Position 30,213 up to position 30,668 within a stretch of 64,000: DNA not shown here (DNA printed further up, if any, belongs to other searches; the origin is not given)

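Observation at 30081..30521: New Cys/His-rich zinc-ribbon protein family: a two-module protein (30081..30521) and a one-module paralogue (37146..37340) with identical terminators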

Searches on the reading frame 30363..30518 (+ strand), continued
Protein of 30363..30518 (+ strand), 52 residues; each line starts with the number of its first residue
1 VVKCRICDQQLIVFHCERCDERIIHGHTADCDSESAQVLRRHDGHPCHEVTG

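Call 69: search_protein_families(library=pfam, proteins=[P0009, P0040, P0050, P0012, L021:3064-5130:+, L024:5205-5696:-, L024:6231-6818:-, L022:349-540:+], max_evalue=0.01)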
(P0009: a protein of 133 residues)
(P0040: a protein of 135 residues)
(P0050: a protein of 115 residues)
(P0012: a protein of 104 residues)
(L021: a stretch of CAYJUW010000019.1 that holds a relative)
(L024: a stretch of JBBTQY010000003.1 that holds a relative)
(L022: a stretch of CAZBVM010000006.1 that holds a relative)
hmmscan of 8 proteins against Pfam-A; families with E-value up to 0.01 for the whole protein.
P0009 (133 aa): 0 families

P0040 (135 aa): 0 families

P0050 (115 aa): 0 families

P0012 (104 aa): 0 families

L021:3064-5130:+ (688 aa): 3 families
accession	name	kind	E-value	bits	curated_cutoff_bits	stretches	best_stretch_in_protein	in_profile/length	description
PF01131.25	Topoisom_bac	-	2.7e-122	409.2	35.1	1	136-563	3-410/411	DNA topoisomerase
PF01396.24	Zn_ribbon_Top1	-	7.8e-27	93.2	32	2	592-628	2-38/39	Topoisomerase DNA binding C4 zinc finger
PF01751.28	Toprim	-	1.2e-21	77.1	23.1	1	5-120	2-96/96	Toprim domain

L024:5205-5696:- (163 aa): 2 families
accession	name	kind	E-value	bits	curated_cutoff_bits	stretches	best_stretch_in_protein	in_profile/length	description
PF00383.29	dCMP_cyt_deam_1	-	5.1e-11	42.8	25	1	11-132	3-95/102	Cytidine and deoxycytidylate deaminase zinc-binding region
PF14437.12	MafB19-deam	-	3.3e-06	27.5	27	1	14-102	5-76/142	MafB19-like deaminase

L024:6231-6818:- (195 aa): 2 families
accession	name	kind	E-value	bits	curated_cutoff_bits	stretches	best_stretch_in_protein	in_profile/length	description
PF00293.34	NUDIX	-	1.1e-15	58.3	21.1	1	43-160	9-134/134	NUDIX domain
PF14815.12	NUDIX_4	-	0.0093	16.2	35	0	44-144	5-98/113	NUDIX domain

L022:349-540:+ (63 aa): 0 families

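Call 79: search_protein_families(library=phrogs, proteins=[L005:5791-7998:+, L005:8186-8629:+, L015:6163-6657:+, L015:6657-7262:+, L014:6488-7129:+, L012:6794-8368:+], max_evalue=0.001)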
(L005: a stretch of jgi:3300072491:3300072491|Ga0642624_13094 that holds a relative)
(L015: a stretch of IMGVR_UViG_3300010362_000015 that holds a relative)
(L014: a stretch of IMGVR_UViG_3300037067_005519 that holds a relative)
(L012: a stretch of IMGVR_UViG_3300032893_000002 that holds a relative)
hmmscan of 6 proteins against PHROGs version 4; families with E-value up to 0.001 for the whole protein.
L005:5791-7998:+ (736 aa): 3 families
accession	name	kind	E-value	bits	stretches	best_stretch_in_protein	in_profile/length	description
phrog_10514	-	DNA, RNA and nucleotide metabolism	3.9e-69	234.7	1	14-724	6-731/750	DNA primase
phrog_3123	-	unknown function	3.4e-39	135.9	1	13-310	7-293/583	-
phrog_3022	-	DNA, RNA and nucleotide metabolism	7.3e-14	52.1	1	363-699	387-735/788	DNA primase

L005:8186-8629:+ (148 aa): 0 families

L015:6163-6657:+ (165 aa): 1 family
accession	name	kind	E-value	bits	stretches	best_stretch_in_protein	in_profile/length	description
phrog_3282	-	transcription regulation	0.00024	22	1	10-76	48-114/158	sigma factor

L015:6657-7262:+ (202 aa): 0 families

L014:6488-7129:+ (214 aa): 0 families

L012:6794-8368:+ (525 aa): 4 families
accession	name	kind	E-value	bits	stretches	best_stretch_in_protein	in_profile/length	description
phrog_448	-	other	1.1e-156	523.7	1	19-524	10-494/500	nicotinamide phosphoribosyl transferase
phrog_16547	-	other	2.9e-68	231.4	1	23-311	9-308/315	nicotinamide phosphoribosyl transferase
phrog_12872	-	other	1.4e-54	186.7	2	251-333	236-318/547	nicotinamide phosphoribosyl transferase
phrog_15800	-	other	7.3e-54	184.4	2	357-524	158-319/322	nicotinamide phosphoribosyl transferase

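Call 91: list_cluster_members(proteins=[P0004, P0005, P0006, P0007, P0008, P0010, P0020, P0025, P0031, P0052])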
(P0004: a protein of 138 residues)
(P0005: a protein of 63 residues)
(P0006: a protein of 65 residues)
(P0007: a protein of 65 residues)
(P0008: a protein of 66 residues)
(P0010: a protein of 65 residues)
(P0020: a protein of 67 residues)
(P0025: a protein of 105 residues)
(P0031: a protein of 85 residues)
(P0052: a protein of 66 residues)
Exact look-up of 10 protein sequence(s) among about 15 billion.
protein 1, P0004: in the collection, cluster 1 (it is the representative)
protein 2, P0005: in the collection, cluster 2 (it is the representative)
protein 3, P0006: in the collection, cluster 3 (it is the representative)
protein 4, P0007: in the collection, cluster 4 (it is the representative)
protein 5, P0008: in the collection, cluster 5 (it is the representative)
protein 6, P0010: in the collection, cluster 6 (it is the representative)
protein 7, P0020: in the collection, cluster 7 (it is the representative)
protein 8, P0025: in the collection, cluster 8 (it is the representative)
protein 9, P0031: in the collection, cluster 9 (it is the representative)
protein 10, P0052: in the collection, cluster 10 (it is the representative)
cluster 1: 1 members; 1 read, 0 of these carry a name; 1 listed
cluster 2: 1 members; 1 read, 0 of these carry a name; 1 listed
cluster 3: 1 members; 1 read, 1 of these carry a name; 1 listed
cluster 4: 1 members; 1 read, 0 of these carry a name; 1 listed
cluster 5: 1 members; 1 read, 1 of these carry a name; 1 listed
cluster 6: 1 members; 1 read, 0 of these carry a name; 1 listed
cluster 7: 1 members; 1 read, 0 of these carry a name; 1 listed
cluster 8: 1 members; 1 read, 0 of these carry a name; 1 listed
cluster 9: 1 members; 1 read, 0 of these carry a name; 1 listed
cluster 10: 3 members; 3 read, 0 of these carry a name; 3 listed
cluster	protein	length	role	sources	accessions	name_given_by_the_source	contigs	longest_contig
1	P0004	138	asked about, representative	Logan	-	-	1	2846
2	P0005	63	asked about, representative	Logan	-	-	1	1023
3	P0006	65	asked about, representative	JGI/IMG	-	hypothetical protein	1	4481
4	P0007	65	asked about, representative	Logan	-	-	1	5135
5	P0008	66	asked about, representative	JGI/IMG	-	predicted RNA-binding Zn-ribbon protein involved in translation (DUF1610 family)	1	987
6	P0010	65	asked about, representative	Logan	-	-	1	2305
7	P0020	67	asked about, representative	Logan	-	-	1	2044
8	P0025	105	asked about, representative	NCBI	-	-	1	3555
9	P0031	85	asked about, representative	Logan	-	-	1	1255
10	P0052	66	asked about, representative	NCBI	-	-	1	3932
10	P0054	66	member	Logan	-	-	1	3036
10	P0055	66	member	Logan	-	-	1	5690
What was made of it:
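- One member is labelled by IMG as a 'predicted RNA-binding Zn-ribbon protein (DUF1610)' (call 91).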

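Call 99: search_protein_families(library=pfam, proteins=[L008:2-1084:-, L008:2438-3553:-, L022:915-2741:+, L022:5440-6717:+, L052:2785-3408:+, L052:3393-3935:+, L052:223-1500:+, L035:231-689:+, L021:1828-2961:+, L030:1565-2050:+], max_evalue=0.00001)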
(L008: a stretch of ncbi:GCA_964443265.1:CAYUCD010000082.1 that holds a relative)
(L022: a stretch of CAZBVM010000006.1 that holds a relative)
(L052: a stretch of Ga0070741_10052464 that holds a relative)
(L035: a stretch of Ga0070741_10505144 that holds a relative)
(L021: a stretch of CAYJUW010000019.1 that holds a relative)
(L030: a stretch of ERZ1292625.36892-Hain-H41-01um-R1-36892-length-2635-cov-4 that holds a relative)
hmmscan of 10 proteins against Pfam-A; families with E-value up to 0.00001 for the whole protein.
L008:2-1084:- (361 aa): 6 families
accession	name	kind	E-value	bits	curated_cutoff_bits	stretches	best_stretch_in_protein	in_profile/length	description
PF08275.17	DNAG_N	-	2.8e-39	134.5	26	1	116-247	1-128/128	DNA primase catalytic core, N-terminal domain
PF01807.25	Zn_ribbon_DnaG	-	4.8e-30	103.7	24.9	1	5-93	7-94/98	CHC2 zinc finger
PF13155.12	Toprim_2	-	5.2e-21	75.2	22.1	1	257-343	1-87/88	Toprim-like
PF13662.12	Toprim_4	-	9.2e-15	55.1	25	1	255-330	2-84/85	Toprim domain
PF01751.28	Toprim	-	1e-10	42.1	23.1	1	257-327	3-91/96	Toprim domain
PF13362.12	Toprim_3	-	4.2e-07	30.8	27.2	1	257-346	3-91/95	Toprim domain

L008:2438-3553:- (372 aa): 3 families
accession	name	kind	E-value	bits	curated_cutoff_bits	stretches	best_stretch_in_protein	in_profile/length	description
PF00271.37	Helicase_C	-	1.7e-22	80.2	23.5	1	135-243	8-109/110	Helicase conserved C-terminal domain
PF12344.14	UvrB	-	1.3e-19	70.2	27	1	250-290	1-41/43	Ultra-violet resistance protein B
PF02151.25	UVR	-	4.8e-07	29.8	21.5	1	324-357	2-35/36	UvrB/uvrC motif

L022:915-2741:+ (609 aa): 6 families
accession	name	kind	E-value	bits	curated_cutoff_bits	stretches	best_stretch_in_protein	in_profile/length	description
PF00271.37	Helicase_C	-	5.1e-20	72.2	23.5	1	438-551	3-109/110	Helicase conserved C-terminal domain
PF17757.6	UvrB_inter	-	3.2e-16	59.6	22.9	1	158-248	2-91/91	UvrB interaction domain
PF12344.14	UvrB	-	2e-14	53.5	27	1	558-599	1-42/43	Ultra-violet resistance protein B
PF04851.21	ResIII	-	7.3e-13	49.2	22.5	1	10-88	3-88/164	Type III restriction enzyme, res subunit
PF00270.35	DEAD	-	1.1e-07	32.2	26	1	21-86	6-78/167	DEAD/DEAH box helicase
PF13604.12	AAA_30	-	2.7e-06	27.7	27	0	25-74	13-65/191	AAA domain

L022:5440-6717:+ (426 aa): 2 families
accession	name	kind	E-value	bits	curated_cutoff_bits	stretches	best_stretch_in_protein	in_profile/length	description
PF08459.17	UvrC_RNaseH_dom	-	1.1e-41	142.7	22.3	1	278-426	8-159/159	UvrC RNAse H endonuclease domain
PF01541.30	GIY-YIG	-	2e-06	28.4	22.6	1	21-91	4-78/78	GIY-YIG catalytic domain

L052:2785-3408:+ (208 aa): 1 family
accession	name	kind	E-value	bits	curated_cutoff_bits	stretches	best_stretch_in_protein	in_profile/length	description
PF04493.20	Endonuclease_5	-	3.5e-11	43.6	23.4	1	42-169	18-144/198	Endonuclease V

L052:3393-3935:+ (181 aa): 1 family
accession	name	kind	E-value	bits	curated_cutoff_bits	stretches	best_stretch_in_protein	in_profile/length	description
PF13532.12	2OG-FeII_Oxy_2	-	6.2e-23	82.5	31.2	1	38-178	32-194/194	2OG-Fe(II) oxygenase superfamily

L052:223-1500:+ (426 aa): 1 family
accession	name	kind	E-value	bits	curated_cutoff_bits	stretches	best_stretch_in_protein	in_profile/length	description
PF00004.35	AAA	-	6e-08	33.7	21.2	0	192-214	1-23/131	ATPase family associated with various cellular activities (AAA)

L035:231-689:+ (153 aa): 1 family
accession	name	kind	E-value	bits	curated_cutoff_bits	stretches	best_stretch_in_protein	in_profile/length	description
PF13456.12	RVT_3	-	7.4e-08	32.8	21.6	1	55-136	35-115/123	Reverse transcriptase-like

L021:1828-2961:+ (378 aa): 2 families
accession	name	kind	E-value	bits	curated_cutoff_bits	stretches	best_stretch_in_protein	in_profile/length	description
PF02481.21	DNA_processg_A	-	5.3e-74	248.4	29.6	1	91-297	5-211/212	DNA recombination-mediator protein A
PF17782.7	DprA_WH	-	1.7e-07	31.6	22.9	1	316-369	4-58/61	DprA winged helix domain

L030:1565-2050:+ (162 aa): 1 family
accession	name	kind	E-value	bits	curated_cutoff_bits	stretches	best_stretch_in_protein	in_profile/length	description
PF14367.12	DUF4411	-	5.8e-24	85.1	23.5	1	10-156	1-154/159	Domain of unknown function (DUF4411)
